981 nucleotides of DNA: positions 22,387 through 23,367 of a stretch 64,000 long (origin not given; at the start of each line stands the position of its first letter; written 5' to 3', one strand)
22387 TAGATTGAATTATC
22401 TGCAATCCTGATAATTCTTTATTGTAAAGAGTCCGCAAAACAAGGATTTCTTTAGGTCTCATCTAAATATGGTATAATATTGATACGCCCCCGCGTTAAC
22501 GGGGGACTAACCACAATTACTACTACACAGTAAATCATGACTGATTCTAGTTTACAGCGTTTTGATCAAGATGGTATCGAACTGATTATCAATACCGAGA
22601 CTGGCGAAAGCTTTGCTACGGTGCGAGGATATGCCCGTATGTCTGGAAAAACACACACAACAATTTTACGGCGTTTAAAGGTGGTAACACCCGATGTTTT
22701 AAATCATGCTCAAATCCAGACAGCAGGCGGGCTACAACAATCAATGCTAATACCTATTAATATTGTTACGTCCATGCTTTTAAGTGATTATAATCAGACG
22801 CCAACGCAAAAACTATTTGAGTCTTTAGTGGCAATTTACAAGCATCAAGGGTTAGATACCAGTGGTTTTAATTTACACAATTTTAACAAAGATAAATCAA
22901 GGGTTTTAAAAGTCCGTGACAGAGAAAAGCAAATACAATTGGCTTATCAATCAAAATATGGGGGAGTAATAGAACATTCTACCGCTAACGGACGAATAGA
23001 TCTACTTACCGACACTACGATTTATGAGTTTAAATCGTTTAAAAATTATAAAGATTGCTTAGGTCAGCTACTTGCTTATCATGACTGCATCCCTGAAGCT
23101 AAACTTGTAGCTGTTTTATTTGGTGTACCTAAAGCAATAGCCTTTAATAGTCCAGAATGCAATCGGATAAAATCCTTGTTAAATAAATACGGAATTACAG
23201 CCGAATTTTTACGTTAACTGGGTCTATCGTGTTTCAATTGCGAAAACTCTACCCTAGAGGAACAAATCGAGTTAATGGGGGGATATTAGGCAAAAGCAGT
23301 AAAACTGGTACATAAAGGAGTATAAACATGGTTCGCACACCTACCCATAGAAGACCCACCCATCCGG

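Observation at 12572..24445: Two inverted iteron arrays, each next to a paralogous DNA-binding gene, bracket an ~11 kb block containing the terminase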

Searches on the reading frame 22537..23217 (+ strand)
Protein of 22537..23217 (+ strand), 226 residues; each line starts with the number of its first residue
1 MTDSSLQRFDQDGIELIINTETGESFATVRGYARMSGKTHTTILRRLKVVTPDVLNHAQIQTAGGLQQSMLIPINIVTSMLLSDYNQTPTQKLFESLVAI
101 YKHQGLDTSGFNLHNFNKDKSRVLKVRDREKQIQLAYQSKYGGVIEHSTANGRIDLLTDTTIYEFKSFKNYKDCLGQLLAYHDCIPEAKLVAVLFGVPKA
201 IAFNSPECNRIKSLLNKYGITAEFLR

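Call 8: search_protein_families(library=pfam, proteins=[window:22537-23217:+], max_evalue=0.1)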
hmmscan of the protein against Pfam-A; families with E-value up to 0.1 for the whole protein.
window:22537-23217:+ (226 aa): 0 families

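Call 9: search_protein_families(library=phrogs, proteins=[window:22537-23217:+], max_evalue=0.01)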
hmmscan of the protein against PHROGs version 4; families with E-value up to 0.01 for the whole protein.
window:22537-23217:+ (226 aa): 0 families

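Call 14: search_protein_families(library=ncbifam, proteins=[window:22537-23217:+], max_evalue=0.1)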
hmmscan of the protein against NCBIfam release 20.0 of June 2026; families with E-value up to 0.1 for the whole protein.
window:22537-23217:+ (226 aa): 0 families

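Call 15: search_solved_structures(query=window:22537-23217:+, max_evalue=10)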
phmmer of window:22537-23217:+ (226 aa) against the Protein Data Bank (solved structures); distinct sequences matched with E-value up to 10: 0.

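Call 19: find_homologous_proteins(query=window:22537-23217:+)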
Query window:22537-23217:+ (226 aa): 139 proteins with E <= 0.001 among 328 candidates; the best 120 are listed.
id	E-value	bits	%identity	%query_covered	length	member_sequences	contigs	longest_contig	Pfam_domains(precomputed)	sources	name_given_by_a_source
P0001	3.0e-145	499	100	100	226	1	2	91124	-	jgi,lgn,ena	-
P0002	2.7e-143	493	99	100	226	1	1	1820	-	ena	-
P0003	5.4e-135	466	93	100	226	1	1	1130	-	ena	-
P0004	5.3e-134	462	92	100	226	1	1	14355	-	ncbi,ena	-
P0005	3.0e-132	457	92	100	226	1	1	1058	-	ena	-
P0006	8.4e-132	455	91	100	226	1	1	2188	-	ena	-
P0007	2.4e-128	444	90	100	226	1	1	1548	-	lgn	-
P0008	3.7e-128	443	90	100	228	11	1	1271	-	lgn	-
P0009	3.0e-120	417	86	100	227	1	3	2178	-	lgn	-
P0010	3.0e-86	306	63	99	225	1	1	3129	-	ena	-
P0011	1.7e-83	297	62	98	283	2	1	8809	-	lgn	-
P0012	1.9e-83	297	60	99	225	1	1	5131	-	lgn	-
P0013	3.2e-83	296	61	98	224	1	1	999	-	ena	-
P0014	9.7e-83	295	63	98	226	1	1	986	-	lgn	-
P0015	1.2e-82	295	62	98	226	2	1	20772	-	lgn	-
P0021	7.5e-61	223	51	99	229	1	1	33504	-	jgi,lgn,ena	-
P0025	4.8e-35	139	77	41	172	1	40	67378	-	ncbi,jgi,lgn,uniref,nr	jgi:cell division protein FtsB|uniref:Uncharacterized protein n=1 Tax=Bacteriophage sp. TaxID=38018 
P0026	5.0e-35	139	77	41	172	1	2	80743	-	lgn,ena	-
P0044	8.3e-29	119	36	92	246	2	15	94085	-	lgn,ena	-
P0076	1.9e-19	88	50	49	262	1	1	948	PF03374.20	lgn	-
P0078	6.5e-19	86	52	45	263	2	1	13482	PF03374.20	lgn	-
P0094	1.4e-16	79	48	45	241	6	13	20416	-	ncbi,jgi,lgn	jgi:hypothetical protein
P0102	4.1e-16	77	50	45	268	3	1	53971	-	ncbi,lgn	-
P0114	1.2e-15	76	41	65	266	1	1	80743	-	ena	-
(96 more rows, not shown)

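Call 21: find_encoding_contigs(protein=P0026, flank=10000, max_places=3)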
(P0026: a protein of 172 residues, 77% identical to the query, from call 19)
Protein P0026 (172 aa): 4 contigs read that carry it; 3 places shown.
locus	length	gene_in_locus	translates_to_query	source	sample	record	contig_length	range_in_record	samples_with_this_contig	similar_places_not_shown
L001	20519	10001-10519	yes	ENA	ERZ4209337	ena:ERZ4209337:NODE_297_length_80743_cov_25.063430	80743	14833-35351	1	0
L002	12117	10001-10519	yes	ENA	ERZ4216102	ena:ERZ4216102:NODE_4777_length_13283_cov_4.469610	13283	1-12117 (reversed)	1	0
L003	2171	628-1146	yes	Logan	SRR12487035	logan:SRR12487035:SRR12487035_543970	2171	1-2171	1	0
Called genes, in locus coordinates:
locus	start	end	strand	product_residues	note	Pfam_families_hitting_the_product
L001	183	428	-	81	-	-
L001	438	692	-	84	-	-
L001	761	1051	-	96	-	-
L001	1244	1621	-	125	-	-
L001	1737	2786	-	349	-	PF00145:DNA_methylase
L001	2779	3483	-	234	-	-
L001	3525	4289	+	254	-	-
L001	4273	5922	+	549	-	PF03237:Terminase_6N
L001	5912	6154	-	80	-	-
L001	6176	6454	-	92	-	PF01381:HTH_3, PF13443:HTH_26 (weak)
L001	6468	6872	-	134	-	-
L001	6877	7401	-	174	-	-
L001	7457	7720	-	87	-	-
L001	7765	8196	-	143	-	-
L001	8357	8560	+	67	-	PF13443:HTH_26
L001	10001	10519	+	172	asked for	-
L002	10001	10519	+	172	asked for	-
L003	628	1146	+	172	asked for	-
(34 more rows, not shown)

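Call 22: find_encoding_contigs(protein=P0044, flank=10000, max_places=3)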
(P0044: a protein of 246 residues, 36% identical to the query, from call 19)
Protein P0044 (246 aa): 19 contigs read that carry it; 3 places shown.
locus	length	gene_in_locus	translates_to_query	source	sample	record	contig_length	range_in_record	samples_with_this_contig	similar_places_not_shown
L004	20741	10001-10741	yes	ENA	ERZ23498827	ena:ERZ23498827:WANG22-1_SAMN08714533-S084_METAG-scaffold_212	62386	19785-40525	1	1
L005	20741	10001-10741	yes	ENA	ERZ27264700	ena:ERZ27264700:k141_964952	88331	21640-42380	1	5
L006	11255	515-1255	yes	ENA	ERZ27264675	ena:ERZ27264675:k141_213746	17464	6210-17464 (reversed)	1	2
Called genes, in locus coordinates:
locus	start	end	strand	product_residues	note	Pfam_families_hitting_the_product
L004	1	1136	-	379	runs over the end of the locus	PF01420:Methylase_S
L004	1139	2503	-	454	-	PF02384:N6_Mtase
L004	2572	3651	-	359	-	-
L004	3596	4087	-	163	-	PF16473:Rv2179c-like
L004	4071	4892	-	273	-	-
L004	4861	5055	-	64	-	-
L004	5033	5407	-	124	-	-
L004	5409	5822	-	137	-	-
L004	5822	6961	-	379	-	-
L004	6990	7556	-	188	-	-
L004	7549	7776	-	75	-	-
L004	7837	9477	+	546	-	PF05133:SPP1_portal (weak)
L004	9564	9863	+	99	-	-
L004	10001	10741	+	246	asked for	-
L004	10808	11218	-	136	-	PF05069:Phage_tail_S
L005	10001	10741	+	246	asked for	-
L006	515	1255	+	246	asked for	-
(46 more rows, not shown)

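Call 26: find_encoding_contigs(protein=P0114, flank=10000, max_places=2)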
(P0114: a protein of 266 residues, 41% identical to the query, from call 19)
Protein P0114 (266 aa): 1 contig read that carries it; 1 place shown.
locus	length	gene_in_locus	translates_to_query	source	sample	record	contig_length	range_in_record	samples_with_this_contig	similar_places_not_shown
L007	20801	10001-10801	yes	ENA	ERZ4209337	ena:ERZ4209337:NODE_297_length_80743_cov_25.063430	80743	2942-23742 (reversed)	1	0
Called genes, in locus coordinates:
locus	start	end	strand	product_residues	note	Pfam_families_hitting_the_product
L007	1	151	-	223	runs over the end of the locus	-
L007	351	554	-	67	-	PF13443:HTH_26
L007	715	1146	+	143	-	-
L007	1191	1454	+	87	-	-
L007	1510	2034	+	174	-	-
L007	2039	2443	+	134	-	-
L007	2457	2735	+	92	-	PF01381:HTH_3, PF13443:HTH_26 (weak)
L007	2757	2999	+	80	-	-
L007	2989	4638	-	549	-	PF03237:Terminase_6N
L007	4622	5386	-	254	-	-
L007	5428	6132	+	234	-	-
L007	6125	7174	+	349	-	PF00145:DNA_methylase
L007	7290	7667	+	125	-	-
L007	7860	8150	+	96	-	-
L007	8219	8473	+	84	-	-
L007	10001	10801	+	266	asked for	-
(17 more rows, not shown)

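Call 30: find_encoding_contigs(protein=P0001, flank=10000, max_places=3)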
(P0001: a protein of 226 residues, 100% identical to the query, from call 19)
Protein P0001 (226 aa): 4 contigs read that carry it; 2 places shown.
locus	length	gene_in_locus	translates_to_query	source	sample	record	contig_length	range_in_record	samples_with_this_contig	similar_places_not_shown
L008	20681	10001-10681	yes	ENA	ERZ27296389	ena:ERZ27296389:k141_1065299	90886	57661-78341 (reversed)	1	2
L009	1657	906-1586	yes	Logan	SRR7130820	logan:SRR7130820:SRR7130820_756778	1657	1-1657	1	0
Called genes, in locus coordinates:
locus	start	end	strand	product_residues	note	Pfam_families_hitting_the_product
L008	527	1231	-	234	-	-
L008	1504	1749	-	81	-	-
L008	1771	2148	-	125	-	-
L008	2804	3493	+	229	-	-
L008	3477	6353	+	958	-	PF05204:Hom_end (faint), PF14528:LAGLIDADG_3, PF03237:Terminase_6N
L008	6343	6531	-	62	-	-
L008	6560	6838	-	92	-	PF12844:HTH_19 (faint), PF01381:HTH_3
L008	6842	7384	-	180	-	-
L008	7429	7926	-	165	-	PF21781:DUF6876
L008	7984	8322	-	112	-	PF21781:DUF6876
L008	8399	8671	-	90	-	-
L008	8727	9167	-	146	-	-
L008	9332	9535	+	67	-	PF13443:HTH_26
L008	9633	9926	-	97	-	PF03551:PadR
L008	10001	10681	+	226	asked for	-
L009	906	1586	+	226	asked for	-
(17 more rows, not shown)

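Call 31: find_encoding_contigs(protein=P0025, flank=10000, max_places=4)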
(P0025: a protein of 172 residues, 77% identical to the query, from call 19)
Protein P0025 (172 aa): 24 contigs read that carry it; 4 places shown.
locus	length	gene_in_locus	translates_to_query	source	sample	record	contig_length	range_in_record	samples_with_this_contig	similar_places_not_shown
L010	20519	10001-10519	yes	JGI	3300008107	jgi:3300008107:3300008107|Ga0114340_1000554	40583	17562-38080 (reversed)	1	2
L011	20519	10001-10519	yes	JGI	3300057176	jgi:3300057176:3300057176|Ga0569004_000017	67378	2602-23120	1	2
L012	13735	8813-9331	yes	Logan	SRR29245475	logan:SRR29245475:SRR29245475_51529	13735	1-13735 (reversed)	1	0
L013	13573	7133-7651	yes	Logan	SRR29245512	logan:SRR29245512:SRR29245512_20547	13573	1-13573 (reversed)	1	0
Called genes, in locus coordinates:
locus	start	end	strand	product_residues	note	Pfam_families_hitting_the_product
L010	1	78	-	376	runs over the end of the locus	-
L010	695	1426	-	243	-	PF02498:Bro-N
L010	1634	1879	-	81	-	-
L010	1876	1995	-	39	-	-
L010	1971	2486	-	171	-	PF08645:PNK3P (weak), PF00702:Hydrolase (weak), PF13419:HAD_2 (weak), PF13242:Hydrolase_like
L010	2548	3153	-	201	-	-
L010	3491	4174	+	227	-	-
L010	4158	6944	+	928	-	PF05204:Hom_end (faint), PF14528:LAGLIDADG_3, PF03237:Terminase_6N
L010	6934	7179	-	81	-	-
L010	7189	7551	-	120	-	PF00196:GerE (weak)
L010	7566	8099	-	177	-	-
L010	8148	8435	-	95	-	-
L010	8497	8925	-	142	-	-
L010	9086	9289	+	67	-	PF13443:HTH_26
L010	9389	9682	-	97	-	PF03551:PadR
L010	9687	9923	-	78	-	-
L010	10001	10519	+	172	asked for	-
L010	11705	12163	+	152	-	-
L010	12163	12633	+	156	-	-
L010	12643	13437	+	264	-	-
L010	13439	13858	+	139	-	-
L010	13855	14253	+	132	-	-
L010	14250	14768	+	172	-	-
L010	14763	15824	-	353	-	PF00268:Ribonuc_red_sm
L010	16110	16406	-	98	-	-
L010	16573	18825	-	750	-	PF03477:ATP-cone, PF00317:Ribonuc_red_lgN, PF02867:Ribonuc_red_lgC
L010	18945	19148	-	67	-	-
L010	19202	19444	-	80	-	-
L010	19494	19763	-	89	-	-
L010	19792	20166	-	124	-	-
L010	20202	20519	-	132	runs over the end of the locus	-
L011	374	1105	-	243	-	PF02498:Bro-N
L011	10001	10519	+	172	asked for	-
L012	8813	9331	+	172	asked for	-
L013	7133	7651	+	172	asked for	-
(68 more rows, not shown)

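Call 43: predict_structure(alignment_id=A2)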
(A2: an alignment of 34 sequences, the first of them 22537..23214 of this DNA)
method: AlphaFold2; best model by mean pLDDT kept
length: 226 residues; sequences in the alignment: 34
mean_pLDDT: 86.9   pTM: 0.52
mean pLDDT of the five models: 86.9, 85.5, 85.3, 84.9, 76.7
residues with pLDDT >= 90: 116; 70-90: 90; 50-70: 13; < 50: 7
segments of 3 or more residues with pLDDT < 50: 119-122
pLDDT, mean of each block of 10 residues (from residue 1): 73 86 91 91 91 86 86 92 83 87 79 53 69 89 93 95 96 96 94 91 89 97 92
secondary structure, 60 per line:
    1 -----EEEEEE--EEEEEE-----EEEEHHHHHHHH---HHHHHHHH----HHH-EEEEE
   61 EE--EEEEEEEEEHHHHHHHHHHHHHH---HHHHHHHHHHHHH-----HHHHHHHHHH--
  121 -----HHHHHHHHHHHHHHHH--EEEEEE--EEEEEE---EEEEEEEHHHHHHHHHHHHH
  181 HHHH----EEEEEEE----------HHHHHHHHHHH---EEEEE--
elements in order: E6-11 E14-19 E25-28 H29-36 H40-47 E56-62 E65-73 H74-87 H91-103 H109-118 H126-141 E144-149 E152-157 E161-167 H168-184 E189-195 H206-216 E220-224

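Call 46: fold_search(model_id=the predicted structure, library=pdb)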
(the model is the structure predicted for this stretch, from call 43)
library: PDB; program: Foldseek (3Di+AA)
matches with E <= 10: 762; with E <= 0.001: 0
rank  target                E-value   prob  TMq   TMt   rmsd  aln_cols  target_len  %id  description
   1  2ymb_C                8.8e-02  0.25  0.20  0.20  16.9       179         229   13  Structures of MITD1 (released 2012-10-24)
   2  1wtd_A                1.1e-01  0.41  0.27  0.24  14.2       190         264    8  Crystal structure of type II restrcition endonuclease, EcoO109I DNA-free form (released 2004-12-14)
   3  9obo_B                1.7e-01  0.30  0.23  0.08  17.1       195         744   14  Crystal structure of Mycobacterium tuberculosis isocitrate lyase 2 fixed in the apo form with disulfide bonds (released 2026-03-18)
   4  9obo_C                1.7e-01  0.28  0.23  0.08  17.1       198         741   13  Crystal structure of Mycobacterium tuberculosis isocitrate lyase 2 fixed in the apo form with disulfide bonds (released 2026-03-18)
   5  7xbr_G                2.0e-01  0.25  0.17  0.15  10.9       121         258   16  Crystal structure of phosphorylated AtMKK5 (released 2023-02-08)
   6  6tnc                  2.1e-01  0.07  0.14  0.13  13.0       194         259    8  X-RAY STRUCTURE OF MPS1 IN COMPLEX WITH COMPOUND 46 (released 2020-05-13)
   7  4g6u_A                3.1e-01  0.54  0.34  0.36  11.0       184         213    8  CdiA-CT/CdiI toxin and immunity complex from Escherichia coli (released 2012-12-12)
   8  7b0u_0                3.1e-01  0.14  0.19  0.16  19.4       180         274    9  Stressosome complex from Listeria innocua (released 2021-12-01)
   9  5vfy_D                3.3e-01  0.44  0.19  0.35   5.2        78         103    9  Structure of an accessory protein of the pCW3 relaxosome (released 2018-04-18)
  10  6eg7_B                3.5e-01  0.15  0.24  0.20  14.0       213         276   12  BbvCI B2 dimer with I3C clusters (released 2018-11-14)
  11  6bdb_A                3.5e-01  0.09  0.19  0.15  17.6       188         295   11  I-OnuI K227Y, D236A bound to A3G substrate (pre-cleavage complex) (released 2018-10-24)
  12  2ymb_D                4.4e-01  0.14  0.22  0.22  17.2       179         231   13  Structures of MITD1 (released 2012-10-24)
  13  9xy8_A                4.4e-01  0.08  0.19  0.15  17.2       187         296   12  One of a series of engineered variants of I-OnuI meganuclease targeting altered DNA target sequence (released 2025-09-10)
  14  5vfx_F                4.6e-01  0.33  0.19  0.34   5.6        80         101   10  Structure of an accessory protein of the pCW3 relaxosome in complex with the origin of transfer (oriT) DNA (released 2018-04-18)
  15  9a2k_MODEL_1_A        4.6e-01  0.23  0.24  0.13  12.8       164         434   10  Model of E. coli AceA by in-cell photo-crosslinking MS and deep learning (released 2023-02-24)
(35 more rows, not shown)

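Call 65: search_protein_families(library=pfam, proteins=[L010:695-1426:-], max_evalue=0.01)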
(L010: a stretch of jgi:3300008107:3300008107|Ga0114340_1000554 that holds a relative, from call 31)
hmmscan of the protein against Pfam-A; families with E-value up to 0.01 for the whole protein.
L010:695-1426:- (243 aa): 1 family
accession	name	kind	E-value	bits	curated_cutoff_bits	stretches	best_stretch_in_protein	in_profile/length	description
PF02498.22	Bro-N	-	2.9e-21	76.3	25.6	1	25-110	1-96/96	BRO family, N-terminal domain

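Call 80: find_encoding_contigs(protein=P0021, flank=6000, max_places=1)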
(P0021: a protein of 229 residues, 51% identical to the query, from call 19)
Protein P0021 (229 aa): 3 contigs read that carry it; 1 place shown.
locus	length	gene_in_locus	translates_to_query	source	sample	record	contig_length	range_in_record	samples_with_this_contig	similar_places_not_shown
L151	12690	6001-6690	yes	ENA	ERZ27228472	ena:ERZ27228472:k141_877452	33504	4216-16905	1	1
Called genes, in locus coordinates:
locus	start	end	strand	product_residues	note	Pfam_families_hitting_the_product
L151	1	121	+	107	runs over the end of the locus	-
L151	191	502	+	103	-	-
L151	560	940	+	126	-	-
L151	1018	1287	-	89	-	-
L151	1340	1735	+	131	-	-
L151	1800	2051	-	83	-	-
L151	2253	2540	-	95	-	-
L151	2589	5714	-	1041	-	-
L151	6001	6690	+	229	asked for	-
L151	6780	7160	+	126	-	-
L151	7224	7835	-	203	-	-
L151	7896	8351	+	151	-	-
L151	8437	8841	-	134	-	-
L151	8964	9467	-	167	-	-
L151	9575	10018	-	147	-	-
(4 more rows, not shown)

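Call 81: find_encoding_contigs(protein=P0102, flank=6000, max_places=1)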
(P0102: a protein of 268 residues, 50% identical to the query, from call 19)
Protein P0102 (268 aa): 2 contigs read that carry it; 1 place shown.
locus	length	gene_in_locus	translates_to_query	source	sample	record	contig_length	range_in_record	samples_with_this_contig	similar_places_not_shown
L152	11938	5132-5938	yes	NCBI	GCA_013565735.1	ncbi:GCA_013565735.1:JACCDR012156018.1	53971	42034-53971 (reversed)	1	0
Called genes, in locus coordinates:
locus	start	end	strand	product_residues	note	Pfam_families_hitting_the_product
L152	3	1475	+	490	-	?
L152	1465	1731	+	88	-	-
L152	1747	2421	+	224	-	PF06378:SSAP_Sak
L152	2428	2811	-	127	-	-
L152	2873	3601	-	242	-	PF08291:Peptidase_M15_3, PF05951:Peptidase_M15_2 (weak)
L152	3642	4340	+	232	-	-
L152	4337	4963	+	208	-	PF04275:P-mevalo_kinase (faint), PF21448:DNMK (weak)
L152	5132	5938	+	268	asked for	-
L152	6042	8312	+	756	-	PF01612:DNA_pol_A_exo1, PF00476:DNA_pol_A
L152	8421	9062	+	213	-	-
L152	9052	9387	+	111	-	PF03819:MazG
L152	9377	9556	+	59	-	-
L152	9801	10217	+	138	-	-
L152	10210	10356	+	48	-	-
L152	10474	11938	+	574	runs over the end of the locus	PF14528:LAGLIDADG_3 (faint), PF02511:Thy1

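Call 82: find_encoding_contigs(protein=P0094, flank=6000, max_places=2)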
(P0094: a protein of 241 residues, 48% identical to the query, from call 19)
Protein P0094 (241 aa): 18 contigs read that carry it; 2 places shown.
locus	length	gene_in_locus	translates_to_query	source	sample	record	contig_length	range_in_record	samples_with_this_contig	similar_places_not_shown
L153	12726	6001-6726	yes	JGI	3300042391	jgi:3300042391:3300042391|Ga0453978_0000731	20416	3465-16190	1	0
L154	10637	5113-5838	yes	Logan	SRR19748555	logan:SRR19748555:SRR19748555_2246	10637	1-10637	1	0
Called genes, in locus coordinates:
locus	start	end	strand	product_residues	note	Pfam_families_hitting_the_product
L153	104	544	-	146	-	-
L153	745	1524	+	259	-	PF13506:Glyco_transf_21 (weak), PF13641:Glyco_tranf_2_3, PF00535:Glycos_transf_2, PF10111:Glyco_tranf_2_2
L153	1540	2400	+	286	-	PF00685:Sulfotransfer_1, PF13469:Sulfotransfer_3, PF17784:Sulfotransfer_4 (weak)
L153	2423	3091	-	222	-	-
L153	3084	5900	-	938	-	-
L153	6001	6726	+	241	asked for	-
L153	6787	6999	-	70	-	-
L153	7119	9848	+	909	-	-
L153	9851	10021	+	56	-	-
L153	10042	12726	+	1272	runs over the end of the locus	-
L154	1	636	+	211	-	?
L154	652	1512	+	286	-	PF00685:Sulfotransfer_1, PF13469:Sulfotransfer_3, PF17784:Sulfotransfer_4 (weak)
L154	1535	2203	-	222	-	-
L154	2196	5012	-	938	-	-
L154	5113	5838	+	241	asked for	-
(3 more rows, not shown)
